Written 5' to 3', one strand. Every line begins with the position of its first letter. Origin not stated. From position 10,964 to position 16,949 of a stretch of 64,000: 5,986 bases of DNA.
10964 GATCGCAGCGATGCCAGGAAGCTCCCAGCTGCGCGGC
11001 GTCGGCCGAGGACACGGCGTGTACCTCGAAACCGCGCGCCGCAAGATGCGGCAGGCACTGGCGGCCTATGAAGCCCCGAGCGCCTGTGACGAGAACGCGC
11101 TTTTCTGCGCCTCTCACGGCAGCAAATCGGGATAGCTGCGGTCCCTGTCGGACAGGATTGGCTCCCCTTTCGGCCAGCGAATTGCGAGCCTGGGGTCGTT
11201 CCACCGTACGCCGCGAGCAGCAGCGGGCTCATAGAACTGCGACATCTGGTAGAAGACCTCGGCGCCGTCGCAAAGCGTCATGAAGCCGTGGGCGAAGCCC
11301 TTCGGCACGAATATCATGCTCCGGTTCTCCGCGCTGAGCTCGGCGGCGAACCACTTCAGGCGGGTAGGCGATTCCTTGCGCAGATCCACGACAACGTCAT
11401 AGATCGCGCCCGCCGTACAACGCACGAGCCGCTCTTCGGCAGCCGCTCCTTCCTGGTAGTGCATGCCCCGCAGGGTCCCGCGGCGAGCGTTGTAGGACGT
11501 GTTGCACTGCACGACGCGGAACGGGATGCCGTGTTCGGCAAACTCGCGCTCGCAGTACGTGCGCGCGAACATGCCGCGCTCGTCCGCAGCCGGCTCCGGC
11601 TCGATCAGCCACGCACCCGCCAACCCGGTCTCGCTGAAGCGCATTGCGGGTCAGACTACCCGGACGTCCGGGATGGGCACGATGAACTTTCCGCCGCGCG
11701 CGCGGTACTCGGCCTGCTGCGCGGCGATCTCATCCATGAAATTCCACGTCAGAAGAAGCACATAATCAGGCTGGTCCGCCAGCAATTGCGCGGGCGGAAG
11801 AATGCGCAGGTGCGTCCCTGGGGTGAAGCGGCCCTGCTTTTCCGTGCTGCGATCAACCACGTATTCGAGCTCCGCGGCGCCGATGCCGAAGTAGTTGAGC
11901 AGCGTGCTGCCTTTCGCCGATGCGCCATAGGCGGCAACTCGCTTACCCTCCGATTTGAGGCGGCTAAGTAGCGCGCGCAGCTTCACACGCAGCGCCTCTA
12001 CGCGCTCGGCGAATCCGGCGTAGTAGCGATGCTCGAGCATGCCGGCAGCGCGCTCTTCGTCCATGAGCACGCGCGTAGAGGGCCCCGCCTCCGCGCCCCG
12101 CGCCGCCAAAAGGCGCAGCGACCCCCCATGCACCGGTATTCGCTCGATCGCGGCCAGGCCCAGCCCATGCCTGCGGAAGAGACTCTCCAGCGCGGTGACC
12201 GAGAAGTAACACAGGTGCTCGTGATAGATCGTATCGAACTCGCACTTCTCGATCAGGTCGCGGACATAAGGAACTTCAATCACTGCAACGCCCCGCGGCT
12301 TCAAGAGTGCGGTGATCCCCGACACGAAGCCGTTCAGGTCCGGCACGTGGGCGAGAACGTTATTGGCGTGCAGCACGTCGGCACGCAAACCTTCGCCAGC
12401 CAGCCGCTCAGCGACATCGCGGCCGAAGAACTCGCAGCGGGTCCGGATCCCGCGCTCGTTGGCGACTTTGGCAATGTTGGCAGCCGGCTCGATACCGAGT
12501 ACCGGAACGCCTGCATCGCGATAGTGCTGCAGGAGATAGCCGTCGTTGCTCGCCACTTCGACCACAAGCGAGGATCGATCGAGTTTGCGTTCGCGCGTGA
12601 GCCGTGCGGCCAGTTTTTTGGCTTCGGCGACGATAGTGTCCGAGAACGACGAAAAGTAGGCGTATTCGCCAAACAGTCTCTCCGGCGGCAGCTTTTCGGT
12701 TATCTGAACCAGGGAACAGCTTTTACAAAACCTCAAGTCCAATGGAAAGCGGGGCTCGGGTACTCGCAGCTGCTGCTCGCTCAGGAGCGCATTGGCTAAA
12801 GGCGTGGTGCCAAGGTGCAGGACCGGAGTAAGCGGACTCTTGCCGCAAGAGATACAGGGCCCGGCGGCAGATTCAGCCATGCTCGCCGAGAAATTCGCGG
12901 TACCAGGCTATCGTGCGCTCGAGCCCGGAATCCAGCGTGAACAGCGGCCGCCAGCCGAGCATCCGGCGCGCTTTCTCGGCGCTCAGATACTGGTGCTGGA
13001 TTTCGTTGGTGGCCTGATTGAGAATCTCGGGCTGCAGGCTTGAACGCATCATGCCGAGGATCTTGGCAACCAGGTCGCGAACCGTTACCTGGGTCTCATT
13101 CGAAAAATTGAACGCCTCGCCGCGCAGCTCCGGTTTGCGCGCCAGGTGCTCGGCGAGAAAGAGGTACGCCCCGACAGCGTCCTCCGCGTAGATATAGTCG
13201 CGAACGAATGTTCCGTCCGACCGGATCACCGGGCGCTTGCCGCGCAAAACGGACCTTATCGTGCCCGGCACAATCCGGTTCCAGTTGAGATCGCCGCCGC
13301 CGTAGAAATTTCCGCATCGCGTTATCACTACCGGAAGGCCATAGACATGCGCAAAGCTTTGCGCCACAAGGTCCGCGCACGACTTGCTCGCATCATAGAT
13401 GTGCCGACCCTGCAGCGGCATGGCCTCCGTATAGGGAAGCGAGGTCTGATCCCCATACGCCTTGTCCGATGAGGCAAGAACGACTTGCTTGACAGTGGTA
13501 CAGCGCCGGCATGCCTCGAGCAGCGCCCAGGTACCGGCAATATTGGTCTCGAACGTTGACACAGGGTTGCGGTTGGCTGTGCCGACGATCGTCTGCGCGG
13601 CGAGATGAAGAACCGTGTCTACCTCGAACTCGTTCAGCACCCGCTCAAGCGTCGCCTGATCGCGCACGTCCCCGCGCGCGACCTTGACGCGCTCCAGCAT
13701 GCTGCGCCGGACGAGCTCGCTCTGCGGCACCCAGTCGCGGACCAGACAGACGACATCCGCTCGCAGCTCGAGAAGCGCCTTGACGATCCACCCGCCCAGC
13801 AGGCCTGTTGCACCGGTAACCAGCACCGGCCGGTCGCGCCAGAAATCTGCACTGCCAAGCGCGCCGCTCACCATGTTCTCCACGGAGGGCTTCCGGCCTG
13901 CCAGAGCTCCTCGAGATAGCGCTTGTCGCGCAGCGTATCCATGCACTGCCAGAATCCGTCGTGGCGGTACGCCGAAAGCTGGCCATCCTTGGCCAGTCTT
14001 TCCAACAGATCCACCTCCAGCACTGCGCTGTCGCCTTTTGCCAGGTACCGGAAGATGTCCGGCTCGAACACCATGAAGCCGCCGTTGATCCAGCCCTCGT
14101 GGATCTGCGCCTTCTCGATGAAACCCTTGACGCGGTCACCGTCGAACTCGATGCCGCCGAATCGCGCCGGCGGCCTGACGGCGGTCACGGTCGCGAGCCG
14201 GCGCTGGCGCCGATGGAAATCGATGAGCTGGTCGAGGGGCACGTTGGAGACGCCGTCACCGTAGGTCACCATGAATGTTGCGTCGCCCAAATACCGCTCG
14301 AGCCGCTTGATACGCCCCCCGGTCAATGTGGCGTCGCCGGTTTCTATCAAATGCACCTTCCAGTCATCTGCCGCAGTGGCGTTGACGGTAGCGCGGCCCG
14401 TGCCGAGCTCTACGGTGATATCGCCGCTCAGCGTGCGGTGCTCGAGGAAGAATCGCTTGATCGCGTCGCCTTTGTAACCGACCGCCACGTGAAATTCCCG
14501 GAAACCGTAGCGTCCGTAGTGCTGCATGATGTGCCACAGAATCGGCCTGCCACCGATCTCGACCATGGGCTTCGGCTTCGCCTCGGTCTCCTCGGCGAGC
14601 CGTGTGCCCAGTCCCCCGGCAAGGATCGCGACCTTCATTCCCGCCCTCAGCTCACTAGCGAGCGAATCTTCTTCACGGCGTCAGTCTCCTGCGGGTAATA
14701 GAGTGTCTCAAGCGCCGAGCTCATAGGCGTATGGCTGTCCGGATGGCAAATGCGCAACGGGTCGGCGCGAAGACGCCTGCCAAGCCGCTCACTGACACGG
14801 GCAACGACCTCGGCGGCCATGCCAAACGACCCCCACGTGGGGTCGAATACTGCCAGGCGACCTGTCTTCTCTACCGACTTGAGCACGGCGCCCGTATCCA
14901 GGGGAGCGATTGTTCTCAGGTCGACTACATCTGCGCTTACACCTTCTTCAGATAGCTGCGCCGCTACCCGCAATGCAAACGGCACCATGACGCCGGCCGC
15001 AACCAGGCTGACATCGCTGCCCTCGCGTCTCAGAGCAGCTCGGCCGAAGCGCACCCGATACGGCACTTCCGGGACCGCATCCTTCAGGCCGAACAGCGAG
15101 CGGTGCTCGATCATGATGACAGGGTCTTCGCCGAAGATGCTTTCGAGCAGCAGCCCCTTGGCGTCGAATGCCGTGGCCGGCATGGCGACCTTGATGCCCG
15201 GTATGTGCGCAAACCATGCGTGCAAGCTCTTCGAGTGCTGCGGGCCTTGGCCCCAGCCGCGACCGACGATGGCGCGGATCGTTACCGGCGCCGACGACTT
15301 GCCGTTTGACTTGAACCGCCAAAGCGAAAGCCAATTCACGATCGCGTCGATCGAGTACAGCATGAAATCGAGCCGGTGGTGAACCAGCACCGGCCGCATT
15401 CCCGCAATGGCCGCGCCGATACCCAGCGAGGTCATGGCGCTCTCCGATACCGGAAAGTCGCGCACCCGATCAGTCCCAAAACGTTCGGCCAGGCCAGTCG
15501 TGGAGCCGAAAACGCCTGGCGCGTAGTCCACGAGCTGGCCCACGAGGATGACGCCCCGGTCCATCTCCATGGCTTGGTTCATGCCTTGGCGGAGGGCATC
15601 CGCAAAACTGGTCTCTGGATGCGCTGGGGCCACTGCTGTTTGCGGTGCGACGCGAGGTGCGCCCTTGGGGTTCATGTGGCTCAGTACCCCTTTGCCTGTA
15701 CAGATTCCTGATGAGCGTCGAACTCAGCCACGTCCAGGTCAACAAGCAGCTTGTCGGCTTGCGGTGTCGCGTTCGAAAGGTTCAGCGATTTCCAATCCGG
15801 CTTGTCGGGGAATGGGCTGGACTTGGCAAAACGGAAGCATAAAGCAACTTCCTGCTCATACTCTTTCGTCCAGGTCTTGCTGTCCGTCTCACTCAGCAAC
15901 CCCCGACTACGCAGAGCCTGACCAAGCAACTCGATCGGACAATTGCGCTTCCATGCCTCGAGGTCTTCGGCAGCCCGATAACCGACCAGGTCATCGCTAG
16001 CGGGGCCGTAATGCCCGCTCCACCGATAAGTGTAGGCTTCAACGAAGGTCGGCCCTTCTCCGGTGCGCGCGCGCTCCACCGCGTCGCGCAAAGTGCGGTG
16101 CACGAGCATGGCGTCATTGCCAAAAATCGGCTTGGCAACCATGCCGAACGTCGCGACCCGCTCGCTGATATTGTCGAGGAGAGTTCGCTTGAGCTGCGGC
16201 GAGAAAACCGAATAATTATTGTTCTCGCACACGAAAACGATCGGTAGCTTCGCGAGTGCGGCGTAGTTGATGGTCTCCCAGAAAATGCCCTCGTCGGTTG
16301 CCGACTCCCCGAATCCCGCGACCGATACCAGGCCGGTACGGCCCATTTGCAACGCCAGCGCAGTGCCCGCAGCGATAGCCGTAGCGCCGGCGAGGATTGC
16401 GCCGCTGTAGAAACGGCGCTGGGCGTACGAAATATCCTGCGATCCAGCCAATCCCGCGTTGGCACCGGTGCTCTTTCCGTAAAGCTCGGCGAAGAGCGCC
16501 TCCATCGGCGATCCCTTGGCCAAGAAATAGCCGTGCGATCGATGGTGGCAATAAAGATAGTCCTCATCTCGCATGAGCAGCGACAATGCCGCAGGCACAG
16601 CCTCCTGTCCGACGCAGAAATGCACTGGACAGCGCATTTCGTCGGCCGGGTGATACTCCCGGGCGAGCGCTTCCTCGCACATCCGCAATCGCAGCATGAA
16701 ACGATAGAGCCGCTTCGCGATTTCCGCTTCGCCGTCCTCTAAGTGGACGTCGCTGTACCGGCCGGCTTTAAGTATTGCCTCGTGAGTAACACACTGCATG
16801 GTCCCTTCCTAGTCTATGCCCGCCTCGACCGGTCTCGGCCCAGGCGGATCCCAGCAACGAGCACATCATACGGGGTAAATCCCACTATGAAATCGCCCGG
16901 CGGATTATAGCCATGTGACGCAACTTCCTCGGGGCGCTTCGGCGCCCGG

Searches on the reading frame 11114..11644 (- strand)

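Call 7: search_protein_families(library=pfam, proteins=[window:11114-11644:-], max_evalue=0.01)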
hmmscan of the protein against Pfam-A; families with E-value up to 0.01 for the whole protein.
window:11114-11644:- (176 aa): 1 family
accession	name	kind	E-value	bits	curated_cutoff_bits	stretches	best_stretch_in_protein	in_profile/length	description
PF00908.23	dTDP_sugar_isom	-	4.3e-66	222.2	27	1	5-174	1-166/168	dTDP-4-dehydrorhamnose 3,5-epimerase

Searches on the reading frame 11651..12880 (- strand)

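Call 8: search_protein_families(library=pfam, proteins=[window:11651-12880:-], max_evalue=0.01)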
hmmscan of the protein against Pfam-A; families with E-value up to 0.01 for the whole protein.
window:11651-12880:- (409 aa): 6 families
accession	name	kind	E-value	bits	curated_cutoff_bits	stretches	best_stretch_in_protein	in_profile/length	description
PF08484.17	Methyltransf_14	-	3e-57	193.3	23.5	1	249-404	1-160/160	C-methyltransferase C-terminal domain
PF08421.16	Methyltransf_13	-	4.4e-20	72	31.3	1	9-70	1-62/62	Putative zinc binding domain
PF13489.12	Methyltransf_23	-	1.7e-19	70.5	27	1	89-240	8-159/164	Methyltransferase domain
PF08242.18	Methyltransf_12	-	2.4e-09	38.2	30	1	107-198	1-97/98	Methyltransferase domain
PF08241.18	Methyltransf_11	-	1.3e-06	29.4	21.2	1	108-201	2-95/95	Methyltransferase domain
PF13847.12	Methyltransf_31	-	0.0002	21.5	27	1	137-212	41-121/145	Methyltransferase domain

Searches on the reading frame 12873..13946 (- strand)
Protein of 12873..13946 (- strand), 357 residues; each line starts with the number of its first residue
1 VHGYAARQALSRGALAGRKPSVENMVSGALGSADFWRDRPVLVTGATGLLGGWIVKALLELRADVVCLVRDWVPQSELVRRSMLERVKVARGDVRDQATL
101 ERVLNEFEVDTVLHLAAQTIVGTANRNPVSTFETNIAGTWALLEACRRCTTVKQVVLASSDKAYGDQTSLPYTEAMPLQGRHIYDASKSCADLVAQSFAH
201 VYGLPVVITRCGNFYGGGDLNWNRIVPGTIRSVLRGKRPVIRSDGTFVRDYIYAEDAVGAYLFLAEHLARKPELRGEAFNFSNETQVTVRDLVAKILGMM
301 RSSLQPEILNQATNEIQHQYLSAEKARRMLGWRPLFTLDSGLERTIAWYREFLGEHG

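Call 8: search_protein_families(library=pfam, proteins=[window:12873-13946:-], max_evalue=0.01)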
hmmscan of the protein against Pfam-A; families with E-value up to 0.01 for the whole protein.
window:12873-13946:- (357 aa): 10 families
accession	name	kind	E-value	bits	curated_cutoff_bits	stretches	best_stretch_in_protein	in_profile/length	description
PF01370.27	Epimerase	-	1e-51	176.2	20.9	1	41-273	1-233/240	NAD dependent epimerase/dehydratase family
PF16363.11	GDP_Man_Dehyd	-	2.7e-48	165.6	27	1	42-344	1-331/332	GDP-mannose 4,6 dehydratase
PF02719.21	Polysacc_synt_2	-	3.3e-21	76.2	20.2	1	41-301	1-248/293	Polysaccharide biosynthesis protein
PF01073.25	3Beta_HSD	-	5e-19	68.8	22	1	42-297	1-265/280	3-beta hydroxysteroid dehydrogenase/isomerase family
PF07993.18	NAD_binding_4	-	8.4e-15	55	20.1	1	43-216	1-209/258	Male sterility protein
PF04321.23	RmlD_sub_bind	-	4.9e-14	52.5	27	1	41-303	3-234/287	RmlD substrate binding domain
PF05368.20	NmrA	-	1.1e-08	35.5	27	1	40-112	4-73/298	NmrA-like family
PF13460.12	NAD_binding_10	-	4.1e-08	33.7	27.2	1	45-197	1-134/184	NAD(P)H-binding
PF08659.16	KR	-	1.8e-07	31.7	22.6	1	41-174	3-151/180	KR domain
PF00106.31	adh_short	-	0.0031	17.4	26.6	0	41-119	3-88/195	short chain dehydrogenase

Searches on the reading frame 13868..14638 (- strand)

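Call 8: search_protein_families(library=pfam, proteins=[window:13868-14638:-], max_evalue=0.01)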
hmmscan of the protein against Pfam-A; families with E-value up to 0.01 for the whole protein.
window:13868-14638:- (256 aa): 2 families
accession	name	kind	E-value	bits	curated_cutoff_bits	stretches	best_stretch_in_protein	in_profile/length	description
PF00483.29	NTP_transferase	-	1.7e-17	64.2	21.2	1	4-230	3-226/245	Nucleotidyl transferase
PF12804.13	NTP_transf_3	-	2e-07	31.7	27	1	4-64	2-55/160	MobA-like NTP transferase domain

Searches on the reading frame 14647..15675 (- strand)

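Call 8: search_protein_families(library=pfam, proteins=[window:14647-15675:-], max_evalue=0.01)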
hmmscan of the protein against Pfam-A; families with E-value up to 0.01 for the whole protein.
window:14647-15675:- (342 aa): 3 families
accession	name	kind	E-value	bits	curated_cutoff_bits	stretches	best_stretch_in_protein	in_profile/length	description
PF02780.25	Transketolase_C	-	1e-29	103.4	25.9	1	211-330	1-121/124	Transketolase, C-terminal domain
PF02779.29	Transket_pyr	-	9.4e-27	94.2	27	1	23-195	4-172/174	Transketolase, pyrimidine binding domain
PF22613.1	Transketolase_C_1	-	0.0013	19.4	27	1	218-253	10-45/113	Transketolase-like TK C-terminal domain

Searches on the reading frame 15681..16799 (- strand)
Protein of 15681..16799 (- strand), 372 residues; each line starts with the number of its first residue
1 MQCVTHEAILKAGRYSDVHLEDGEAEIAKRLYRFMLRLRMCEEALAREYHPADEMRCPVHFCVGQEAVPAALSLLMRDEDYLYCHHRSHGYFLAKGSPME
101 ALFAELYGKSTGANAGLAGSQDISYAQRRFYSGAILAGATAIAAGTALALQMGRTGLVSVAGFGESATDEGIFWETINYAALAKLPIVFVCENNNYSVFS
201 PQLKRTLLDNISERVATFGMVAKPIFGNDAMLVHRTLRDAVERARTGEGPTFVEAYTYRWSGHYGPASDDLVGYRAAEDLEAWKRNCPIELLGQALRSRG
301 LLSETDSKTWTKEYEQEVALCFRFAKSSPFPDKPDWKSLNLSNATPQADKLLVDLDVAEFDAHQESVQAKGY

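Call 8: search_protein_families(library=pfam, proteins=[window:15681-16799:-], max_evalue=0.01)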
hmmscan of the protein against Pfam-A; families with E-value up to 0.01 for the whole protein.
window:15681-16799:- (372 aa): 1 family
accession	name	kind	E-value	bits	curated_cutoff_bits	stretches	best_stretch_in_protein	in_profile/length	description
PF00676.26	E1_dh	-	8.3e-57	192.9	22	1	37-331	5-297/300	Dehydrogenase E1 component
